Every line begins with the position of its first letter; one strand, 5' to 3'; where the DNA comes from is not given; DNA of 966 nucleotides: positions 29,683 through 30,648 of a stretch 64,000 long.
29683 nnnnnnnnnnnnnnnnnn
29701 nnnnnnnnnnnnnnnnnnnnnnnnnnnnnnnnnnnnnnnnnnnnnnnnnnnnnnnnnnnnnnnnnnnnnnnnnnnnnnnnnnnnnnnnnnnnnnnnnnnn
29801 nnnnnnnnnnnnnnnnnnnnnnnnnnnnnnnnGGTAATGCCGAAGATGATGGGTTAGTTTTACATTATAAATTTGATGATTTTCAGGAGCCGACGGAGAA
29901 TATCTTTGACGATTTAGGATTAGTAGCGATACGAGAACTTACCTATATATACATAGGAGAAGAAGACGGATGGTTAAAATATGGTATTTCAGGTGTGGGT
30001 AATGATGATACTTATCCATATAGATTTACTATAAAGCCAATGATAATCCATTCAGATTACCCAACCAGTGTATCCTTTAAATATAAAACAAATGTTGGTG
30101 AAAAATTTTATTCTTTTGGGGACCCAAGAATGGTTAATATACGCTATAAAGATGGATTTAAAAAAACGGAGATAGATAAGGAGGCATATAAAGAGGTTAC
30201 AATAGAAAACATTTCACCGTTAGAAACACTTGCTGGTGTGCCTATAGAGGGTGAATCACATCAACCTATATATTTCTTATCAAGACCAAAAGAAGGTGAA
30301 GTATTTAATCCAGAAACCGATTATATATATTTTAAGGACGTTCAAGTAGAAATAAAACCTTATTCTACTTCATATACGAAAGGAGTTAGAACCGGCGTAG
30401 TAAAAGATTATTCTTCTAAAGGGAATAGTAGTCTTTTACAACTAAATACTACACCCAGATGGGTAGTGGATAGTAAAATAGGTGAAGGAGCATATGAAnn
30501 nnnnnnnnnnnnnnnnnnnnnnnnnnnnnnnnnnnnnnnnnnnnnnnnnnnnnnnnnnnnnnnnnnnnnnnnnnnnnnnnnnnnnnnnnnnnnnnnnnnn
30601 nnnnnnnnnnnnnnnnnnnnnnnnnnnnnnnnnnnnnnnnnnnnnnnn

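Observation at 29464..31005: Orphan modular type IV pilin with a C-terminal LamG lectin-like domain, fused onto the tsaEBD operon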

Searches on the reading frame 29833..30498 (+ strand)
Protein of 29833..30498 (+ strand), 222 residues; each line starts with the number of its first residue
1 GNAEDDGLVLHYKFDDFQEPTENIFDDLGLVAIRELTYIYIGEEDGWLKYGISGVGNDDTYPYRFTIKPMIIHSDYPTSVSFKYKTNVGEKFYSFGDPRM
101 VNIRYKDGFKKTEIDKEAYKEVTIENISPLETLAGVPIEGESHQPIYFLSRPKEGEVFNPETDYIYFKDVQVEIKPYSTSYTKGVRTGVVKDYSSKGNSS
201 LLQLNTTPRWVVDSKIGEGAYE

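Call 36: find_related_loci(query=A2, collection=metagenome_contigs, flank=10000)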
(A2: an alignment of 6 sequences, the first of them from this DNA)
Query A2 (222 aa) in metagenome_contigs; peptide patterns used: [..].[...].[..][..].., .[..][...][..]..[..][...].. (x = any residue, [..] = any of these).
348 stretches matched a pattern; 34 encode a relative of the query (tblastn E <= 1e-3); 33 distinct loci.
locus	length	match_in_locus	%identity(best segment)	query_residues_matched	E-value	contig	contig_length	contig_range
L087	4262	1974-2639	100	1-222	1e-151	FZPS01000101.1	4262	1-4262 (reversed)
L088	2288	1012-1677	56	3-222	1e-81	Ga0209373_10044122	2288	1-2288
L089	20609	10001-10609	62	7-201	9e-74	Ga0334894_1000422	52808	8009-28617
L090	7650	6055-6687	51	9-222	3e-64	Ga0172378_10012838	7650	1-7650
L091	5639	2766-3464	70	1-222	1e-23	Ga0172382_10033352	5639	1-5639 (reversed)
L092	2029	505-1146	31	6-222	2e-22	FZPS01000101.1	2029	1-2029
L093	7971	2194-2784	28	2-186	4e-20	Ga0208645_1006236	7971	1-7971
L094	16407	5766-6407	31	6-222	6e-20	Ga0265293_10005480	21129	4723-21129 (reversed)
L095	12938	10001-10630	29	10-222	3e-19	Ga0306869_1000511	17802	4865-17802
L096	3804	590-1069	33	19-184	2e-18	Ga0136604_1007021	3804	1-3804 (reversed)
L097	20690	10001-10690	50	11-222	9e-17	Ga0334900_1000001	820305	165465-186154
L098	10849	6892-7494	28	7-221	3e-18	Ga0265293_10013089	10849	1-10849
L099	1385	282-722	36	34-186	5e-18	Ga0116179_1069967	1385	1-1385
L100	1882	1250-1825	31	6-197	6e-18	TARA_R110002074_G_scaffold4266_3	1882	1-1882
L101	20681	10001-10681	29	2-222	3e-17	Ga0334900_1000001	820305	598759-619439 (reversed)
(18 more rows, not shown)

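Call 40: search_protein_families(library=pfam, proteins=[L094:230-1591:-, L094:1683-3587:+, L094:3617-4126:+, L094:4488-6878:+, L094:6908-8029:+, L094:8041-9024:-, L094:9075-10088:+, L094:10125-10550:+, L094:10597-13155:+, L094:13612-14820:+], max_evalue=0.001)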
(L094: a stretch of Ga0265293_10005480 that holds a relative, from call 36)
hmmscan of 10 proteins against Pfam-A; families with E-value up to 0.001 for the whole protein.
L094:230-1591:- (453 aa): 5 families
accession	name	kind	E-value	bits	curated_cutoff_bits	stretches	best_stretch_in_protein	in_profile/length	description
PF00437.27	T2SSE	-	1.3e-123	412.7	24.9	1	9-387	5-369/370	Type II/IV secretion system protein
PF13401.12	AAA_22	-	3.7e-05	24.5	27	1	146-191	5-50/130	AAA domain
PF13173.12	AAA_14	-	0.00024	21.5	27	1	146-238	2-85/129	AAA domain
PF20720.3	nSTAND3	-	0.00039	20.6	27.2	1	132-186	4-57/155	Novel STAND NTPase 3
PF03266.21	NTPase_1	-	0.00075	19.8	23.9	0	149-175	2-28/168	NTPase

L094:1683-3587:+ (634 aa): 2 families
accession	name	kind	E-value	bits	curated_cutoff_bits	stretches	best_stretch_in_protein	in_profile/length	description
PF13385.13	Laminin_G_3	-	1.3e-43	149.2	27.6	2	482-627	12-151/151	Concanavalin A-like lectin/glucanases superfamily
PF02973.23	Sialidase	-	9.1e-06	25.7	26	0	299-329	153-182/189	Sialidase, N-terminal domain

L094:3617-4126:+ (169 aa): 0 families

L094:4488-6878:+ (796 aa): 3 families
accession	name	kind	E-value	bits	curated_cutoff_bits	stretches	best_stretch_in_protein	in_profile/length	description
PF13385.13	Laminin_G_3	-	5.5e-47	160.1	27.6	2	649-789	7-151/151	Concanavalin A-like lectin/glucanases superfamily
PF02973.23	Sialidase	-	8.2e-05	22.6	26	0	733-791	118-184/189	Sialidase, N-terminal domain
PF00354.24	Pentaxin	-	9.5e-05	22.6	25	0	306-345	143-179/194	Pentaxin family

L094:6908-8029:+ (373 aa): 1 family
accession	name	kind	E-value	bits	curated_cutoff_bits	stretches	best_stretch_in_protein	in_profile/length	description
PF13385.13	Laminin_G_3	-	5.4e-26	92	27.6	1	216-367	2-151/151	Concanavalin A-like lectin/glucanases superfamily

L094:8041-9024:- (327 aa): 1 family
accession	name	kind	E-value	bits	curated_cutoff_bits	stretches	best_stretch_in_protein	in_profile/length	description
PF07670.19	Gate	-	8.9e-10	39.4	29.6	1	42-133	3-93/104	Nucleoside recognition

L094:9075-10088:+ (337 aa): 1 family
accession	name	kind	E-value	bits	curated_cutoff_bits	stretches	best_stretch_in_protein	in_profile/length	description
PF05362.19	Lon_C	-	1.6e-06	28.3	21.1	1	237-331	108-200/205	Lon protease (S16) C-terminal proteolytic domain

L094:10125-10550:+ (141 aa): 0 families

L094:10597-13155:+ (852 aa): 5 families
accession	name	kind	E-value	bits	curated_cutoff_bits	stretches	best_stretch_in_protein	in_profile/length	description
PF00488.27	MutS_V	-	1.3e-83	280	30.2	1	607-790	2-185/188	MutS domain V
PF05192.23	MutS_III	-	5.6e-54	183.9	34.1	1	268-555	1-194/194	MutS domain III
PF01624.25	MutS_I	-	4e-45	153.1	20.6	1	15-126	1-112/113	MutS domain I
PF05190.23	MutS_IV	-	7.2e-28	97.1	22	1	422-515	1-92/92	MutS family domain IV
PF05188.22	MutS_II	-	2.4e-05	25.2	25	1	145-252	12-133/133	MutS domain II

L094:13612-14820:+ (402 aa): 3 families
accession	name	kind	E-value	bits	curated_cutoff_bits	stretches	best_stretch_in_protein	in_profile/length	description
PF02601.20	Exonuc_VII_L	-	9.7e-90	301.7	35.9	2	127-347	1-220/315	Exonuclease VII, large subunit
PF13742.12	tRNA_anti_2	-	4.1e-29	101.1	27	1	9-103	1-94/95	OB-fold nucleic acid binding domain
PF01336.31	tRNA_anti-codon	-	1.9e-11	44.2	27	1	33-103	3-72/75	OB-fold nucleic acid binding domain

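Call 42: find_homologous_proteins(query=L094:233-1591:-, max_evalue=1e-30)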
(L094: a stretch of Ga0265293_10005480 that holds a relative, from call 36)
Query L094:233-1591:- (453 aa): 8000 proteins with E <= 1e-30 among 8000 candidates; the best 120 are listed.
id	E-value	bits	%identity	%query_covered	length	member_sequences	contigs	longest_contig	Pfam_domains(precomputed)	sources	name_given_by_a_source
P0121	2.7e-285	964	99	100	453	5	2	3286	PF00437.27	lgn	-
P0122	2.9e-211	720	78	92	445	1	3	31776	PF00437.27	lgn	-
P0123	1.6e-210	717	80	91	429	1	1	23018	PF00437.27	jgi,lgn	-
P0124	1.7e-210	717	78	92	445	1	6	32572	PF00437.27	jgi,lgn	jgi:type IV pilus assembly protein PilB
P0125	2.1e-210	717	78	92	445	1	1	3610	PF00437.27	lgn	-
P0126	1.1e-209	715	78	92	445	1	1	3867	PF00437.27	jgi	jgi:type IV pilus assembly protein PilB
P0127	1.8e-208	711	81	88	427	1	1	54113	PF00437.27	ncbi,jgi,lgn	-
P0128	3.6e-207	706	77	93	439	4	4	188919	PF00437.27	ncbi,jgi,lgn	ncbi:MAG: GspE/PulE family protein [Bacilli bacterium]|jgi:type IV pilus assembly protein PilB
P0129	3.7e-197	673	75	91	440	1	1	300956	PF13173.13,PF00437.27,PF01935.24,PF13401.13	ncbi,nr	ncbi:MAG: GspE/PulE family protein [Bacilli bacterium]|nr:GspE/PulE family protein [Bacilli bacteriu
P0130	3.4e-196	670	74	92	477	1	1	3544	PF00437.27,PF13401.13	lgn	-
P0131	7.9e-196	669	77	87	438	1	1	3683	PF00437.27,PF01935.24,PF13401.13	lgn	-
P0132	1.6e-195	668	75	91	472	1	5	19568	PF00437.27,PF13401.13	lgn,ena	-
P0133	2.3e-195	668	75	91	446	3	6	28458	PF13173.13,PF00437.27,PF13401.13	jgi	jgi:type IV pilus assembly protein PilB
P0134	7.5e-194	663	70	100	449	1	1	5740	PF00437.27,PF13401.13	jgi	jgi:type IV pilus assembly protein PilB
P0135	3.7e-193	660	69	99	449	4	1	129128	PF00437.27,PF13401.13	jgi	jgi:type IV pilus assembly protein PilB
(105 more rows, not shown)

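Call 43: find_encoding_contigs(protein=P0128, flank=10000, max_places=6)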
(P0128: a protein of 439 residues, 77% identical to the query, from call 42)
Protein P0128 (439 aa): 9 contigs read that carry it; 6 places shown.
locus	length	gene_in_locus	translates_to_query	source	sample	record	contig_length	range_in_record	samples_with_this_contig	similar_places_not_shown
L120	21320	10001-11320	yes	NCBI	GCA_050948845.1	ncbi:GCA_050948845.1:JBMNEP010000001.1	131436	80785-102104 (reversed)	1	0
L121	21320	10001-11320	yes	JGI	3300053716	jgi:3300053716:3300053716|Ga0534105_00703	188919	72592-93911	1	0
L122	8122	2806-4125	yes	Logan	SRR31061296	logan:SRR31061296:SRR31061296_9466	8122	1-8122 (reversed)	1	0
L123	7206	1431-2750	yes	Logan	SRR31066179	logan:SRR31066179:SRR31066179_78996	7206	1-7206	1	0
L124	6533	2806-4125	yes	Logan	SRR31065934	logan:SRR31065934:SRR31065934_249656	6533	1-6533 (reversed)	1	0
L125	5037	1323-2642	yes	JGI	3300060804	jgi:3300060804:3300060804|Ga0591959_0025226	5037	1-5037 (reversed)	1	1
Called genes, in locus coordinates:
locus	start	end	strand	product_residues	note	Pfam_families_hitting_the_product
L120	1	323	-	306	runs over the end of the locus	PF00056:Ldh_1_N, PF02866:Ldh_1_C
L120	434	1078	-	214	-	-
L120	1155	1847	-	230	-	-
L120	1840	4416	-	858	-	PF01624:MutS_I, PF05188:MutS_II, PF05192:MutS_III, PF05190:MutS_IV, PF00488:MutS_V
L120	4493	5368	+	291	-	-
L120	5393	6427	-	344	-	PF13180:PDZ_2 (weak)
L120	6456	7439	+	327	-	PF07670:Gate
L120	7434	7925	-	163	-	-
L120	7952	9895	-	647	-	PF00354:Pentaxin (weak), PF13385:Laminin_G_3, PF02210:Laminin_G_2 (faint), PF02973:Sialidase (faint), PF07953:Toxin_R_bind_N (weak), PF13385:Laminin_G_3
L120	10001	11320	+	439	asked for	PF00437:T2SSE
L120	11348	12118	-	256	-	PF06750:A24_N_bact, PF01478:Peptidase_A24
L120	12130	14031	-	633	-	PF00482:T2SSF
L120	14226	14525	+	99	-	PF14181:YqfQ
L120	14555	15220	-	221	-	PF12847:Methyltransf_18, PF04816:TrmK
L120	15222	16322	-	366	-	PF03979:Sigma70_r1_1, PF00140:Sigma70_r1_2, PF04542:Sigma70_r2, PF04539:Sigma70_r3, PF04545:Sigma70_r4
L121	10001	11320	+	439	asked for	PF00437:T2SSE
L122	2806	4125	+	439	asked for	PF00437:T2SSE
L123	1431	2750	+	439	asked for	PF00437:T2SSE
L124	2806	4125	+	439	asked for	PF00437:T2SSE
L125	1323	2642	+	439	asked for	PF00437:T2SSE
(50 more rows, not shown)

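Call 53: find_encoding_contigs(protein=P0121, flank=10000, max_places=5)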
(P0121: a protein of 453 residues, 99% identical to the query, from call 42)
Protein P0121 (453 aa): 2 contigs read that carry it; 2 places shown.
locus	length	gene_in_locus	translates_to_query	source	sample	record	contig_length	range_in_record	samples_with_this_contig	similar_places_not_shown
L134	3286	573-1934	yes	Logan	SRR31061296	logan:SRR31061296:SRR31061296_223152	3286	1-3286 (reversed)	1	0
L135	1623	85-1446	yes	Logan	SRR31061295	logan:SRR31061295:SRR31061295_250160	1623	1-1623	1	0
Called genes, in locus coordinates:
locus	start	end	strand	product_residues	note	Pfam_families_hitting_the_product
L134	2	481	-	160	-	?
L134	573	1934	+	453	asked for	PF00437:T2SSE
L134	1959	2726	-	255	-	PF06750:A24_N_bact, PF01478:Peptidase_A24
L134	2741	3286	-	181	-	?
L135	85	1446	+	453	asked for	PF00437:T2SSE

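Call 62: predict_structure(alignment_id=A2)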
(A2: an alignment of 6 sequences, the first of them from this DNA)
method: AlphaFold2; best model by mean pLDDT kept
length: 222 residues; sequences in the alignment: 6
mean_pLDDT: 64.9   pTM: 0.60
mean pLDDT of the five models: 64.9, 59.0, 58.9, 58.8, 58.0
residues with pLDDT >= 90: 7; 70-90: 96; 50-70: 54; < 50: 65
segments of 3 or more residues with pLDDT < 50: 1-20, 177-195, 197-222
pLDDT, mean of each block of 10 residues (from residue 1): 41 40 64 67 88 78 64 75 87 67 76 86 82 68 63 86 88 59 40 46 39 30 28
secondary structure, 60 per line:
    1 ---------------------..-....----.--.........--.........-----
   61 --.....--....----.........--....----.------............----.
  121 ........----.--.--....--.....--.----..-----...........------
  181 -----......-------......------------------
elements in order: E25-28 E36-44 E47-55 E63-67 E70-73 E78-86 E104-115 E120-128 E139-142 E145-149 E164-174 E186-191 E199-204
